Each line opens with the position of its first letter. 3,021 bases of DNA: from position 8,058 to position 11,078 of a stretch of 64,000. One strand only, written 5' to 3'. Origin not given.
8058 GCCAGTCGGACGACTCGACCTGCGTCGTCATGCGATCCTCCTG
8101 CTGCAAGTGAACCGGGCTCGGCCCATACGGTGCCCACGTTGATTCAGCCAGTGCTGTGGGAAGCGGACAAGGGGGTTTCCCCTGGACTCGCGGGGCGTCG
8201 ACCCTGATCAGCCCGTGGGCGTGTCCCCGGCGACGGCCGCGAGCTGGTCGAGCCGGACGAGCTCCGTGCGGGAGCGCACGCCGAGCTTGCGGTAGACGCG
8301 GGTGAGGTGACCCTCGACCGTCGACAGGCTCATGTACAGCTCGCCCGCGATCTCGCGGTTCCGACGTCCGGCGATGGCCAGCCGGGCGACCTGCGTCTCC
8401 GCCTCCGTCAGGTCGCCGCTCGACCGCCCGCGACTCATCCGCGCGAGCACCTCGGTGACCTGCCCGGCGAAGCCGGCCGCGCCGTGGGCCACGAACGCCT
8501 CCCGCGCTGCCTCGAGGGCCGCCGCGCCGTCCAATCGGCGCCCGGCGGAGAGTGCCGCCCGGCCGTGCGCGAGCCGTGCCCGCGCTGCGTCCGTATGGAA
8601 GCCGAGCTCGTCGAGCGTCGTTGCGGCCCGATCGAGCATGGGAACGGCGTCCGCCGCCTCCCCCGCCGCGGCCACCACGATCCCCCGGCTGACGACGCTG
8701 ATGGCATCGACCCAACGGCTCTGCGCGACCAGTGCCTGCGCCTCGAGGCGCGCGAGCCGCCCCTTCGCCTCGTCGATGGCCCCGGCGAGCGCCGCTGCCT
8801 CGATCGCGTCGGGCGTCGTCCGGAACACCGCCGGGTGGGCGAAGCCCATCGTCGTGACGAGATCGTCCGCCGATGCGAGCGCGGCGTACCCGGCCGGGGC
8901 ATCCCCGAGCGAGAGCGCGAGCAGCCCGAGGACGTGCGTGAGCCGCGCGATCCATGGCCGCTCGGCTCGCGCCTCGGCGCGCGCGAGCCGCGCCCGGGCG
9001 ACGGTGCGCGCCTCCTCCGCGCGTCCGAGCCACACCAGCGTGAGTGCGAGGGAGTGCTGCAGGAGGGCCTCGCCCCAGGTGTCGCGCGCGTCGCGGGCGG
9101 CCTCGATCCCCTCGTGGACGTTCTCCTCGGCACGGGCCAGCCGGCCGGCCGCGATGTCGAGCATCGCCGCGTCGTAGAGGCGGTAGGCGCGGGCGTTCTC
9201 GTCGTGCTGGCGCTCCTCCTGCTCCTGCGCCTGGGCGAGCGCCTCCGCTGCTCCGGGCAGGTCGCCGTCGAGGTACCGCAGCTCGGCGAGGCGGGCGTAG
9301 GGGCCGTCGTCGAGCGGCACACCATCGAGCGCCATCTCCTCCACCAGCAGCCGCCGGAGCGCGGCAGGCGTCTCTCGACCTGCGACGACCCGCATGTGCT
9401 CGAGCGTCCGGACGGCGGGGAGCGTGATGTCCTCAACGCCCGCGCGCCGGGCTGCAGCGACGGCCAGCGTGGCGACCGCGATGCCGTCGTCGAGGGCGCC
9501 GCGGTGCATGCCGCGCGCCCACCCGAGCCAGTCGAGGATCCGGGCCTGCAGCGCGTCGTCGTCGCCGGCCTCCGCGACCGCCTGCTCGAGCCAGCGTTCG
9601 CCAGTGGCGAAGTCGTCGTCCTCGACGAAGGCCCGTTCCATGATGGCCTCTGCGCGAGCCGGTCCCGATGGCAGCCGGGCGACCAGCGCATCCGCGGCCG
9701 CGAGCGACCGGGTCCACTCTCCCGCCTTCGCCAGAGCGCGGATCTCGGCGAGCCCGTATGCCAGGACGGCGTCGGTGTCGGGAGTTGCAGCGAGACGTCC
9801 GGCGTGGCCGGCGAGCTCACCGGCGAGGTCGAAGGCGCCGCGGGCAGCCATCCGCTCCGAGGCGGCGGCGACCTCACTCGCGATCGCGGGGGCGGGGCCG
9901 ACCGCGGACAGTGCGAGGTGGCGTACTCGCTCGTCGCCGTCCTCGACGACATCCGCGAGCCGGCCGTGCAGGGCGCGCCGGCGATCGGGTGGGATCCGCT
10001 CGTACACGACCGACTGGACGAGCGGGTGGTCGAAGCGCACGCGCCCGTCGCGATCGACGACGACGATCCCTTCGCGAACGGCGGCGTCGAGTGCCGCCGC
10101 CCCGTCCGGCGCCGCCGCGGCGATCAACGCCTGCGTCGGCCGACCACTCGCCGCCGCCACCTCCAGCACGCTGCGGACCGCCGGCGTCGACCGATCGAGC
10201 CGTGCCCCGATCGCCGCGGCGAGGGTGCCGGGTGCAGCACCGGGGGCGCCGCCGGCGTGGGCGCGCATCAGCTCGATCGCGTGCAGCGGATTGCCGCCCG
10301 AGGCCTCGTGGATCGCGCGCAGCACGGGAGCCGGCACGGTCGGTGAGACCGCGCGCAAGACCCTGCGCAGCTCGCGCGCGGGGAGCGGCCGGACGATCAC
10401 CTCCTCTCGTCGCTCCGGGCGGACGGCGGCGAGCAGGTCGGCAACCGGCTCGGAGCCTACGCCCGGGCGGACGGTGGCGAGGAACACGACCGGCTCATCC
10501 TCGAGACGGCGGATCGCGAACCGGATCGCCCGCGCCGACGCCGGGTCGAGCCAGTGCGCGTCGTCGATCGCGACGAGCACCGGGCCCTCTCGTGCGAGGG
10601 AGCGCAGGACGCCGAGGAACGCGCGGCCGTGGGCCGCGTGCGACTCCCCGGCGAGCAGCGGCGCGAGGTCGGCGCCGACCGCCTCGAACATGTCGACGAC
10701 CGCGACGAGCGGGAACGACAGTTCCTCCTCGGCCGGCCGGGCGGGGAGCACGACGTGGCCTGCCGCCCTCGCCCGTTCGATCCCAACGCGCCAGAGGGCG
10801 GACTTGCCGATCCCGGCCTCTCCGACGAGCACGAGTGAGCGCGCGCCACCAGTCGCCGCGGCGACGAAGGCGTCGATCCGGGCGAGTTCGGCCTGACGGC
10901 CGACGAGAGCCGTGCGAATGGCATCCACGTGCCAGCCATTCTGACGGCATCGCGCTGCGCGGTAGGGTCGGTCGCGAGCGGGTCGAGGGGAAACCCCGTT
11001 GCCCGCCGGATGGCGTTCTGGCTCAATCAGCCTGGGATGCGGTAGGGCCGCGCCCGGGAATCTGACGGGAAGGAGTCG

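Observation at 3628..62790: About 40 frame breaks are packed into 11 genes, and almost every one behaves as a single extra nucleotide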

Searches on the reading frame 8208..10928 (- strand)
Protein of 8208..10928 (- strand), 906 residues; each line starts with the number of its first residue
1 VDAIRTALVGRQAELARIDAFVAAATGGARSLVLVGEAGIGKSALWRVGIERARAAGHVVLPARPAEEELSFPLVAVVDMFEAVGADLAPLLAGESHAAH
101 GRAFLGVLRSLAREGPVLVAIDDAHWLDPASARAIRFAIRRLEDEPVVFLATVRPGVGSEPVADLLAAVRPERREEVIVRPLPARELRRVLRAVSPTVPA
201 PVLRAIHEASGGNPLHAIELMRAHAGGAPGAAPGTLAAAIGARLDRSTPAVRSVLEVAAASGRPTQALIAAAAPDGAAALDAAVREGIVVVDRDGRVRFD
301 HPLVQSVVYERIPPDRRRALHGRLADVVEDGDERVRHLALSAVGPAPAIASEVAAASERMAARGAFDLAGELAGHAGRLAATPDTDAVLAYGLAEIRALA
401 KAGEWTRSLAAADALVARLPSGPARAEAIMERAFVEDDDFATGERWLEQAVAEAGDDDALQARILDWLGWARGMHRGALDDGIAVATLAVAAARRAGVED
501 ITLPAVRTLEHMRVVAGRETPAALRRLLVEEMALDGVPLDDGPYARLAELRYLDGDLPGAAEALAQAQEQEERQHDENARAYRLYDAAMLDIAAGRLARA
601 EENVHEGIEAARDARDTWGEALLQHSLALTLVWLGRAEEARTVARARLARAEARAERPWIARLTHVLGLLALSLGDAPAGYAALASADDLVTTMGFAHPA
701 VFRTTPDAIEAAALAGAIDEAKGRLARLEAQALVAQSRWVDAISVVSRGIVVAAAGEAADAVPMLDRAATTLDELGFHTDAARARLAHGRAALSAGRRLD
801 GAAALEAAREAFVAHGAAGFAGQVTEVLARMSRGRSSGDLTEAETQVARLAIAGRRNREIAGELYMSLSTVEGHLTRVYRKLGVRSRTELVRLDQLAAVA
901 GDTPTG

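Call 42: list_cluster_members(proteins=[window:8208-10928:-, window:5877-6494:+, window:31018-31848:-, window:31018-31833:-, window:34620-36200:-, window:34620-35972:-, window:33518-34585:+, window:13099-14562:-, window:14565-15707:-, window:31018-31809:-])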
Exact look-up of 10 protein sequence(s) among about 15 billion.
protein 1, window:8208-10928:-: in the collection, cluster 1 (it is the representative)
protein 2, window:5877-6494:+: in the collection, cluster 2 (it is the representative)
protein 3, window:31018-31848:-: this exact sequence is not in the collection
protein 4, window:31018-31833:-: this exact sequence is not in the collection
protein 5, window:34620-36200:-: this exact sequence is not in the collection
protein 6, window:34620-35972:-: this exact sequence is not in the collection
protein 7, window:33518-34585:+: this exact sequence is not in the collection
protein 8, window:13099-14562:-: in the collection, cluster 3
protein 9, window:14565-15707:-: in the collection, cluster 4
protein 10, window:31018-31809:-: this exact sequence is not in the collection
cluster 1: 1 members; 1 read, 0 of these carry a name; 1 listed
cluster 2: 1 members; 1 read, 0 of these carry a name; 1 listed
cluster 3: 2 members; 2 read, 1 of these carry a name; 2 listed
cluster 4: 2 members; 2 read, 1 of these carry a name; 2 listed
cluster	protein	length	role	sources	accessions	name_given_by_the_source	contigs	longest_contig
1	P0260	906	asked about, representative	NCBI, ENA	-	-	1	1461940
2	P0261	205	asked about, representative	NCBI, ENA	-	-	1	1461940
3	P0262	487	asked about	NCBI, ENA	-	-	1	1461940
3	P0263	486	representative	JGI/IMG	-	amino acid transporter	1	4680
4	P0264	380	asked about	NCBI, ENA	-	-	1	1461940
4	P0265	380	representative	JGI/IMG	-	cysteine desulfurase/selenocysteine lyase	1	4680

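Call 43: find_encoding_contigs(protein=P0263, flank=10000, max_places=3)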
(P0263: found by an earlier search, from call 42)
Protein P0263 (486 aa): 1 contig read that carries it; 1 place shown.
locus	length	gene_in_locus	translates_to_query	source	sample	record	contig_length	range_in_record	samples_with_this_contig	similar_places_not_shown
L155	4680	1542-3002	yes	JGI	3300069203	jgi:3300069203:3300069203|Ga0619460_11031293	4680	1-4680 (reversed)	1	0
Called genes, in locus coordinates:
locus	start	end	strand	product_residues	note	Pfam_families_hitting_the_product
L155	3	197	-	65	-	?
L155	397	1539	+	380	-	PF00266:Aminotran_5, PF01041:DegT_DnrJ_EryC1 (weak), PF01053:Cys_Met_Meta_PP, PF22580:KYNU_C (faint)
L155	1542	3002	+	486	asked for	PF00324:AA_permease, PF13520:AA_permease_2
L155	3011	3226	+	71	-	-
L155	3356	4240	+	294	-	-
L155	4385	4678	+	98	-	?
